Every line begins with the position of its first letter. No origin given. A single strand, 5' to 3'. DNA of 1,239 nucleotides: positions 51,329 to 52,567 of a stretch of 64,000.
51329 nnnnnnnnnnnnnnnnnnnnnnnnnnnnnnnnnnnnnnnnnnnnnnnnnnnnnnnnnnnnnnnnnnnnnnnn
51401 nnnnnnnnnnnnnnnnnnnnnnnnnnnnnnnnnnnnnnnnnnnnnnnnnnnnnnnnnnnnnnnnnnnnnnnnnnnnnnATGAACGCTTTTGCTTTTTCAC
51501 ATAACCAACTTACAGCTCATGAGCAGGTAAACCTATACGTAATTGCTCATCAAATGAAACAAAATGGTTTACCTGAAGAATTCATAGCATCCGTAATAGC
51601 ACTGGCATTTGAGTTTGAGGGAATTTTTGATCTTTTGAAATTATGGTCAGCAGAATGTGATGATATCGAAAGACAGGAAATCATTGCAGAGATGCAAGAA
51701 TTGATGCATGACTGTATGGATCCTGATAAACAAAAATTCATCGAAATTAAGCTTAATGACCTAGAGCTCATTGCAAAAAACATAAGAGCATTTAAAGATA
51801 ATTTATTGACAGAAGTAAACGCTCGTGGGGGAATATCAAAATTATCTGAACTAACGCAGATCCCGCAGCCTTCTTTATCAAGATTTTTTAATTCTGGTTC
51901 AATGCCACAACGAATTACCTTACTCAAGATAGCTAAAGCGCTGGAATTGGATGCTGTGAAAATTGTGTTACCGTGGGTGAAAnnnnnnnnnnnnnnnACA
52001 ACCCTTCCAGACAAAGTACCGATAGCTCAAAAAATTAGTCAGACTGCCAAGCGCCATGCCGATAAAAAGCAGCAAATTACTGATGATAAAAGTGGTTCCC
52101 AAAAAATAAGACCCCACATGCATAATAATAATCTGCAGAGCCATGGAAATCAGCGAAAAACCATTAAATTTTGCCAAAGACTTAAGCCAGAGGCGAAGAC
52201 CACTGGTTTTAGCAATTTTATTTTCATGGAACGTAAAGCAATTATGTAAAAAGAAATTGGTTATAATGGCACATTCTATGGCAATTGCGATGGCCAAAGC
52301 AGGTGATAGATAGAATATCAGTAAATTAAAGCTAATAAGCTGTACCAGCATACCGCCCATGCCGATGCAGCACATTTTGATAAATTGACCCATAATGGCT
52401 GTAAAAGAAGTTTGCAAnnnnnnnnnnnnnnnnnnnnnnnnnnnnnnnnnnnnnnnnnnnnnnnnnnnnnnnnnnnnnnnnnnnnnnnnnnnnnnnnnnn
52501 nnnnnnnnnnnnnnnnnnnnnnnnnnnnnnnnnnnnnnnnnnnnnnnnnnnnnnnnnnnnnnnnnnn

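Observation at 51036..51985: Two-gene overlapping module (133-aa basic protein + 168-aa protein with C-terminal XRE HTH) with a 9-bp-periodic operator: TA-like or defence-like cassette of unrecognised family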

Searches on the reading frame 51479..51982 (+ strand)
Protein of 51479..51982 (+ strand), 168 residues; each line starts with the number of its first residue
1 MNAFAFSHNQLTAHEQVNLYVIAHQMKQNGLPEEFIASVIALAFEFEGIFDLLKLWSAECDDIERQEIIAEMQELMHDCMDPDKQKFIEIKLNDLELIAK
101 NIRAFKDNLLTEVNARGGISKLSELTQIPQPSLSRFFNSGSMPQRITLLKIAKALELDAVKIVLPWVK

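Call 3: search_protein_families(library=pfam, proteins=[window:51479-51982:+], max_evalue=1)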
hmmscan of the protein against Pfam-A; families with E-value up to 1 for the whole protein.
window:51479-51982:+ (168 aa): 3 families
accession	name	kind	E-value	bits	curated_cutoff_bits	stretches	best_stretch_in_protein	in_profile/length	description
PF01381.28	HTH_3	-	8.3e-05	23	23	1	118-158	9-51/55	Helix-turn-helix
PF21716.3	dnstrm_HI1420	-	0.00051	20.3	27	1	111-158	38-85/90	Probable addiction module antidote protein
PF02671.26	PAH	-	0.064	13.4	21.3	1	50-79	7-34/45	Paired amphipathic helix repeat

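Call 4: search_protein_families(library=padloc, proteins=[window:51479-51982:+], max_evalue=1)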
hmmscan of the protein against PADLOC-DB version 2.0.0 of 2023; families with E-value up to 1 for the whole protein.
window:51479-51982:+ (168 aa): 1 family
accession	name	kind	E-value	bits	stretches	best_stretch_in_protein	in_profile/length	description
PDLC02971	SP_VI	-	0.021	13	1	68-98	11-41/72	-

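Call 5: search_protein_families(library=ncbifam, proteins=[window:51479-51982:+], max_evalue=1)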
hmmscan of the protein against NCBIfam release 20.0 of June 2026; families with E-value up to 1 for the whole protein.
window:51479-51982:+ (168 aa): 1 family
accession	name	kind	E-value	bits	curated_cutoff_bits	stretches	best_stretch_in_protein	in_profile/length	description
TIGR02684.1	dnstrm_HI1420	hypoth_equivalog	0.051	13.8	53.7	1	111-158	38-85/89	addiction module antidote protein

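Call 6: search_protein_families(library=phrogs, proteins=[window:51479-51982:+], max_evalue=1)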
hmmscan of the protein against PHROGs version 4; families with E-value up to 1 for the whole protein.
window:51479-51982:+ (168 aa): 6 families
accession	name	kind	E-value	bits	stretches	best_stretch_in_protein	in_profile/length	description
phrog_4268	-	transcription regulation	0.00088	20.4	1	113-157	44-87/96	transcriptional repressor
phrog_4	-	transcription regulation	0.018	15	1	84-158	132-187/400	transcriptional repressor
phrog_8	-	transcription regulation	0.026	15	1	73-158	149-211/346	transcriptional regulator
phrog_38027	-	transcription regulation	0.083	13.9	1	107-159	70-124/143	transcriptional repressor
phrog_4583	-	transcription regulation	0.12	13.5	1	121-163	28-70/81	transcriptional repressor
phrog_2136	-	unknown function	0.22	12.3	1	113-155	39-83/89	-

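Call 8: find_homologous_proteins(query=window:51479-51982:+, max_evalue=0.01)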
Query window:51479-51982:+ (168 aa): 303 proteins with E <= 0.01 among 477 candidates; the best 120 are listed.
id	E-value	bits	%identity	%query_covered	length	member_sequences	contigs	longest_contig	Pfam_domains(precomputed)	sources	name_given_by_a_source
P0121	5.1e-104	363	100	100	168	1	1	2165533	-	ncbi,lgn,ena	-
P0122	4.4e-61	223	63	100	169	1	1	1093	PF01381.29,PF21716.4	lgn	-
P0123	5.7e-61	223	65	100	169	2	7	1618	PF01381.29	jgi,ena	-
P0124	4.3e-58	214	63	98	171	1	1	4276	PF01381.29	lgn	-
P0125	1.1e-56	209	62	97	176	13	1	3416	PF01381.29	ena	-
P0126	6.8e-56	206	62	99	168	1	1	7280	-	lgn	-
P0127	6.7e-55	203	61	94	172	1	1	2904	PF01381.29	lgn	-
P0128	6.2e-54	200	60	97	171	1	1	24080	PF01381.29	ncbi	-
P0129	4.5e-53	197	61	95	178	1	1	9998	PF01381.29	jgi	jgi:DNA-binding phage protein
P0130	1.9e-52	195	57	96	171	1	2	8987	PF01381.29,PF21716.4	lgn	-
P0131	3.4e-52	194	59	94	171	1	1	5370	PF01381.29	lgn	-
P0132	2.5e-51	192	57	100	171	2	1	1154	-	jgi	-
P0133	3.9e-51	191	57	95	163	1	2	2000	PF01381.29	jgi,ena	-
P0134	4.2e-51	191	56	100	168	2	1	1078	PF01381.29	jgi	jgi:DNA-binding phage protein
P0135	5.3e-51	191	55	100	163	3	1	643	PF01381.29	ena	-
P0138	1.5e-50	189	58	99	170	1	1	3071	PF01381.29,PF21716.4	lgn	-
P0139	2.3e-50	188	60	92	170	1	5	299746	-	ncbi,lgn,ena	-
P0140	6.0e-50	187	53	95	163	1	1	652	PF01381.29,PF21716.4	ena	-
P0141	6.9e-50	187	58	92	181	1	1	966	PF01381.29,PF21716.4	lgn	-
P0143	1.2e-49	186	56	100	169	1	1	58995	PF01381.29,PF13443.13,PF21716.4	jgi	-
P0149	6.1e-49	184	56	96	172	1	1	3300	PF01381.29,PF13443.13,PF21716.4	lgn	-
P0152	1.1e-48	183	58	94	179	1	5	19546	PF01381.29,PF21716.4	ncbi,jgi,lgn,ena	jgi:DNA-binding phage protein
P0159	5.5e-48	181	50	99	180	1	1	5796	PF01381.29,PF21716.4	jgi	jgi:DNA-binding phage protein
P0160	7.6e-48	180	54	98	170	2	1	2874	PF01381.29,PF13443.13,PF21716.4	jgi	-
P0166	2.2e-47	179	57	91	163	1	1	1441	PF01381.29,PF21716.4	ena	-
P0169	4.0e-47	178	57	93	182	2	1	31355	PF01381.29,PF21716.4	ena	-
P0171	4.7e-47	178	58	95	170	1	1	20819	PF01381.29,PF21716.4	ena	-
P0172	9.5e-47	177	57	92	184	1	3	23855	PF01381.29,PF21716.4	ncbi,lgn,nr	ncbi:MAG: helix-turn-helix domain-containing protein [Gammaproteobacteria bacterium]|nr:helix-turn-h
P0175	1.1e-46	176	57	92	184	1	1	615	PF01381.29,PF21716.4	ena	-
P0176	1.2e-46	176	57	90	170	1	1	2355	PF01381.29,PF21716.4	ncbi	-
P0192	6.5e-46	174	56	93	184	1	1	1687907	PF01381.29,PF21716.4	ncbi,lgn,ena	-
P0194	7.5e-46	174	55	96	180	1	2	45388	PF01381.29,PF13443.13,PF21716.4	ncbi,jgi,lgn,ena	-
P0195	7.8e-46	174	59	90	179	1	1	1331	PF01381.29,PF21716.4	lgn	-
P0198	9.7e-46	173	55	98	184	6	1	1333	PF01381.29,PF21716.4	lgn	-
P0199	9.9e-46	173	57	91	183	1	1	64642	PF01381.29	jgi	jgi:DNA-binding phage protein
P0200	1.1e-45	173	53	96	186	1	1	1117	PF01381.29,PF21716.4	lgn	-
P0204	1.4e-45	173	54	97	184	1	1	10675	PF01381.29,PF21716.4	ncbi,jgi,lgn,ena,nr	ncbi:MAG: helix-turn-helix transcriptional regulator [Gammaproteobacteria bacterium]|nr:helix-turn-h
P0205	1.4e-45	173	53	99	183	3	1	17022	PF21716.4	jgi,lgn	-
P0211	1.9e-45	173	58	91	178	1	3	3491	PF01381.29,PF21716.4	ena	-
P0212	2.0e-45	172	53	98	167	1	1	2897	PF01381.29,PF21716.4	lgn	-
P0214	2.3e-45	172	56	92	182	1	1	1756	PF01381.29,PF21716.4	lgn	-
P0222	2.8e-45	172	56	93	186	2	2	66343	-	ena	-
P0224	2.9e-45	172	54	93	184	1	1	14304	PF01381.29,PF21716.4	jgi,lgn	-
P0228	3.8e-45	172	57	92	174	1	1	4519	PF01381.29,PF21716.4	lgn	-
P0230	4.8e-45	171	55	93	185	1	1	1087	PF01381.29,PF21716.4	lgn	-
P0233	5.1e-45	171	55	90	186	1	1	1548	PF01381.29,PF21716.4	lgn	-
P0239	5.8e-45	171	53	97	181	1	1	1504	PF01381.29,PF21716.4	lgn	-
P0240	6.1e-45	171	56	92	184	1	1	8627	PF01381.29,PF21716.4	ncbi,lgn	-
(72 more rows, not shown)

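Call 13: search_solved_structures(query=A2, max_evalue=1, show_alignments=2)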
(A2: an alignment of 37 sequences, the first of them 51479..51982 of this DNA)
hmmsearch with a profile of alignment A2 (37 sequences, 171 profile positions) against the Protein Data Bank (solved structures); distinct sequences matched with E-value up to 1: 16.
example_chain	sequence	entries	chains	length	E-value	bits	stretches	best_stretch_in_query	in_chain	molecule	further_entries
3kxa_A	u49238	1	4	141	4.5e-05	26.4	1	114-170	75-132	Putative uncharacterized protein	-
6af3_B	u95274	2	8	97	0.023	17.6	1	108-158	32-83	HigA antitoxin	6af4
9w2u_p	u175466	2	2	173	0.16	14.9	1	63-113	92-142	NADH dehydrogenase [ubiquinone] 1 beta subcomplex subunit 10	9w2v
7dgq_g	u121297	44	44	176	0.16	14.9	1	63-113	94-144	NADH dehydrogenase [ubiquinone] 1 beta subcomplex subunit 10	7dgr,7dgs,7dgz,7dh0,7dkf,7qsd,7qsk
5lc5_p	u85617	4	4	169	0.26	14.2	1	63-111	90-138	NADH dehydrogenase [ubiquinone] 1 beta subcomplex subunit 10, NDUFB10,NADH dehydrogenase [ | NADH dehydrogenase [ubiquinone] 1 beta subcomplex subunit 10,NADH d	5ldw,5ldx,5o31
7pwg_T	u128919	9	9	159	0.28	14.1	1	111-164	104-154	Ribosomal protein L21 | 60S ribosomal protein eL21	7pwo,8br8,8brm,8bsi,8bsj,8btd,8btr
8zsn_BK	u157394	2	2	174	0.29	14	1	56-112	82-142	NADH dehydrogenase [ubiquinone] 1 beta subcomplex subunit 10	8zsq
7v2c_d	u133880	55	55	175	0.29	14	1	56-112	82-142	NADH dehydrogenase [ubiquinone] 1 beta subcomplex subunit 10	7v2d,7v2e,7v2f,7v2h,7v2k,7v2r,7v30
5gpn_Aj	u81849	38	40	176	0.3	14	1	63-112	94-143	NADH dehydrogenase [ubiquinone] 1 beta subcomplex subunit 10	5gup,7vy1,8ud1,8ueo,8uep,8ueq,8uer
7zd6_Z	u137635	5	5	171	0.34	13.8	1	62-113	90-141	Complex I-PDSW | NADH dehydrogenase [ubiquinone] 1 beta subcomplex subunit 10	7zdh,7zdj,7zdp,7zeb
5lnk_Z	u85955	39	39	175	0.36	13.7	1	62-113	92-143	Mitochondrial complex I, PDSW subunit | NADH:ubiquinone oxidoreductase subunit B10 | NDUFB10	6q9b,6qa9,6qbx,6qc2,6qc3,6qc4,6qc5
9ti4_d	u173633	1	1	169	0.42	13.5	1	54-111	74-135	NADH dehydrogenase [ubiquinone] 1 beta subcomplex subunit 10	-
5xtc_d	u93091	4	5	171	0.43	13.5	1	54-111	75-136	NADH dehydrogenase [ubiquinone] 1 beta subcomplex subunit 10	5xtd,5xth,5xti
9cwt_d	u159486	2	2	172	0.43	13.5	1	54-111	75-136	NADH dehydrogenase [ubiquinone] 1 beta subcomplex subunit 10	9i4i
6g2j_p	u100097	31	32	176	0.48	13.3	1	63-114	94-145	NADH dehydrogenase [ubiquinone] 1 beta subcomplex subunit 10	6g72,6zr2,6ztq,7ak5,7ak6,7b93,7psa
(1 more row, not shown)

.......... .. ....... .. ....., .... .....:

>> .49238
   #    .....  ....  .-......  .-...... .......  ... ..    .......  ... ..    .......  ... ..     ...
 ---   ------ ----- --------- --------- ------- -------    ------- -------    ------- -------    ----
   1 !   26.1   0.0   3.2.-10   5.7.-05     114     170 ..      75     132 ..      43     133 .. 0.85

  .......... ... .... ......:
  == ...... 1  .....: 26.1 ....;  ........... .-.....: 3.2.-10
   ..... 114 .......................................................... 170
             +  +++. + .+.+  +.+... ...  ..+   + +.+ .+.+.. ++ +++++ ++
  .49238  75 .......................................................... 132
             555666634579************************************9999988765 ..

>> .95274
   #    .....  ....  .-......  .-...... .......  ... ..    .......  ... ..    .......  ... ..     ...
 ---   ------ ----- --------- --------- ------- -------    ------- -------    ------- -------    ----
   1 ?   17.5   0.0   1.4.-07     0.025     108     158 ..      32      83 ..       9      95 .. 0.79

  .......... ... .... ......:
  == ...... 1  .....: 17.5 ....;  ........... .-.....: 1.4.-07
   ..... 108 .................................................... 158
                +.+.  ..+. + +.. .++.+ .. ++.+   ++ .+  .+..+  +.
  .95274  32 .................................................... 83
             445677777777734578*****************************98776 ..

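Call 25: predict_structure(alignment_id=A2)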
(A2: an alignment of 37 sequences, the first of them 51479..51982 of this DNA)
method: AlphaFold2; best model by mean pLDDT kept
length: 168 residues; sequences in the alignment: 37
mean_pLDDT: 85.6   pTM: 0.49
mean pLDDT of the five models: 85.6, 84.8, 84.1, 81.1, 79.5
residues with pLDDT >= 90: 100; 70-90: 47; 50-70: 9; < 50: 12
segments of 3 or more residues with pLDDT < 50: 1-8, 166-168
pLDDT, mean of each block of 10 residues (from residue 1): 41 91 97 95 88 96 95 87 66 86 90 93 95 92 89 91 59
secondary structure, 60 per line:
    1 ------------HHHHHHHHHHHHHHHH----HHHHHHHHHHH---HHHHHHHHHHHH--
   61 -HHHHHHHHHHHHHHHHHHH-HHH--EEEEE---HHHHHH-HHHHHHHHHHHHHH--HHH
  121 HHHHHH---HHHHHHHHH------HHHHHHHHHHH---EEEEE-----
elements in order: H13-28 H33-43 H47-58 H62-80 E87-91 H95-100 H102-115 H118-126 H130-138 H145-155 E159-163

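Call 73: find_encoding_contigs(protein=window:51479-51982:+, flank=2000, max_places=2)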
Protein window:51479-51982:+ (168 aa): no gene with exactly this product is on record in the collection.

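Call 75: find_encoding_contigs(protein=P0139, flank=2500, max_places=1)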
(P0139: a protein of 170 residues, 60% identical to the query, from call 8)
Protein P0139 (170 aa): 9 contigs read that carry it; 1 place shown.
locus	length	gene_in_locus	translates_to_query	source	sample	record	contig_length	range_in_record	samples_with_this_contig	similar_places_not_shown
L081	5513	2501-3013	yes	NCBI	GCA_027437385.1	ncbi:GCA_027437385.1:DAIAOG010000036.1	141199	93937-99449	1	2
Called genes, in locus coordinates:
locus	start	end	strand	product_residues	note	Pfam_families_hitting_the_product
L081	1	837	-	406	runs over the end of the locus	PF00083:Sugar_tr, PF13347:MFS_2 (weak), PF07690:MFS_1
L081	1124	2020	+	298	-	PF00126:HTH_1, PF03466:LysR_substrate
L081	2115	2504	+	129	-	-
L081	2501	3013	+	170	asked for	-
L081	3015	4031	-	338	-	PF01073:3Beta_HSD (weak), PF01370:Epimerase, PF16363:GDP_Man_Dehyd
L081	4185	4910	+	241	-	PF13302:Acetyltransf_3 (faint), PF00583:Acetyltransf_1, PF13673:Acetyltransf_10 (weak), PF08445:FR47 (weak), PF13508:Acetyltransf_7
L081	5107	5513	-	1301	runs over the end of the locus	PF12796:Ank_2, PF13606:Ank_3 (faint), PF00023:Ank (faint), PF13637:Ank_4 (weak), PF13857:Ank_5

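Call 76: find_encoding_contigs(protein=P0199, flank=2500, max_places=1)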
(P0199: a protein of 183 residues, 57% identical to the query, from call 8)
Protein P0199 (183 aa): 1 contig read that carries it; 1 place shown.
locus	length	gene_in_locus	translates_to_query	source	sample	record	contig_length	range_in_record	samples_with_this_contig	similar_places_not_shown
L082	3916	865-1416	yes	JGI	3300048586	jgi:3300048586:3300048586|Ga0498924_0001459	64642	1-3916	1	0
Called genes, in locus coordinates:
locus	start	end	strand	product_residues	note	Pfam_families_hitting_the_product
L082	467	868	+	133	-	-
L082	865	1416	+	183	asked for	PF01381:HTH_3 (weak)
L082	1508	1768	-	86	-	PF13619:KTSC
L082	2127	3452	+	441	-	PF07690:MFS_1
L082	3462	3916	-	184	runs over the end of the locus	PF07963:N_methyl (weak), PF00114:Pilin (weak)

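Call 77: find_encoding_contigs(protein=P0222, flank=2500, max_places=1)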
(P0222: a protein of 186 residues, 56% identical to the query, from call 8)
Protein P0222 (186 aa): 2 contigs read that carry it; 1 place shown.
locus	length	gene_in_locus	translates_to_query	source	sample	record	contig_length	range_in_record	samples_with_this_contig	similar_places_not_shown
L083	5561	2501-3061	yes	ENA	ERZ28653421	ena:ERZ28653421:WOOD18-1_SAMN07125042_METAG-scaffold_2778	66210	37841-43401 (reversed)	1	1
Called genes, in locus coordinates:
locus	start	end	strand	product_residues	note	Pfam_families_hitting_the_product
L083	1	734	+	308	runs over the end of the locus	PF11185:DUF2971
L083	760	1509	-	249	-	-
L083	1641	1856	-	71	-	-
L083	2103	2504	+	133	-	-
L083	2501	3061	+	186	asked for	-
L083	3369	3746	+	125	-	PF10675:DUF2489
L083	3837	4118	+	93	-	-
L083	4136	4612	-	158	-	-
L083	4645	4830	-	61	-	-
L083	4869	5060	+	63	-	-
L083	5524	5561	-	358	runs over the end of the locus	PF00657:Lipase_GDSL, PF13472:Lipase_GDSL_2 (weak)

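Call 78: find_encoding_contigs(protein=P0143, flank=2500, max_places=1)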
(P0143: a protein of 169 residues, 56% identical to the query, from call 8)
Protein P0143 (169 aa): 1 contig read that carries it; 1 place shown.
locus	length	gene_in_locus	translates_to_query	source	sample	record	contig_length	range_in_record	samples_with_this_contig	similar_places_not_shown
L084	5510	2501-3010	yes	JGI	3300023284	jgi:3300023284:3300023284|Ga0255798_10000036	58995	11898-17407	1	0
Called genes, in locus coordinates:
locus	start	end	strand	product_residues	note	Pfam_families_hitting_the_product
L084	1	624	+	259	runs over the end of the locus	PF01171:ATP_bind_3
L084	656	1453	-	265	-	PF02582:DUF155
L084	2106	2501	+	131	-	-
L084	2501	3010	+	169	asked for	PF21716:dnstrm_HI1420 (faint), PF13443:HTH_26 (faint), PF01381:HTH_3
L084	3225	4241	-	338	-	PF09994:T6SS_Tle1-like_cat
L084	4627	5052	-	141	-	-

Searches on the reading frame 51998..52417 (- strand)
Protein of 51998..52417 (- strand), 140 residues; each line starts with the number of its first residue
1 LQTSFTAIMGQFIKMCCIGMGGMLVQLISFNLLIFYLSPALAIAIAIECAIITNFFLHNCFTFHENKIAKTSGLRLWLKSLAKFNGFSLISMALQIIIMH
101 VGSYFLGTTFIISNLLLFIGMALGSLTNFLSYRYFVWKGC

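Call 3: search_protein_families(library=pfam, proteins=[window:51998-52417:-], max_evalue=1)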
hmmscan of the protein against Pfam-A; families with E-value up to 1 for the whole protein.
window:51998-52417:- (140 aa): 1 family
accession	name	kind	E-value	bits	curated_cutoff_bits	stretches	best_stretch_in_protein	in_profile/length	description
PF04138.20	GtrA_DPMS_TM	-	8.5e-19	68.3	26.1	1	16-137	3-117/117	GtrA/DPMS, transmembrane domain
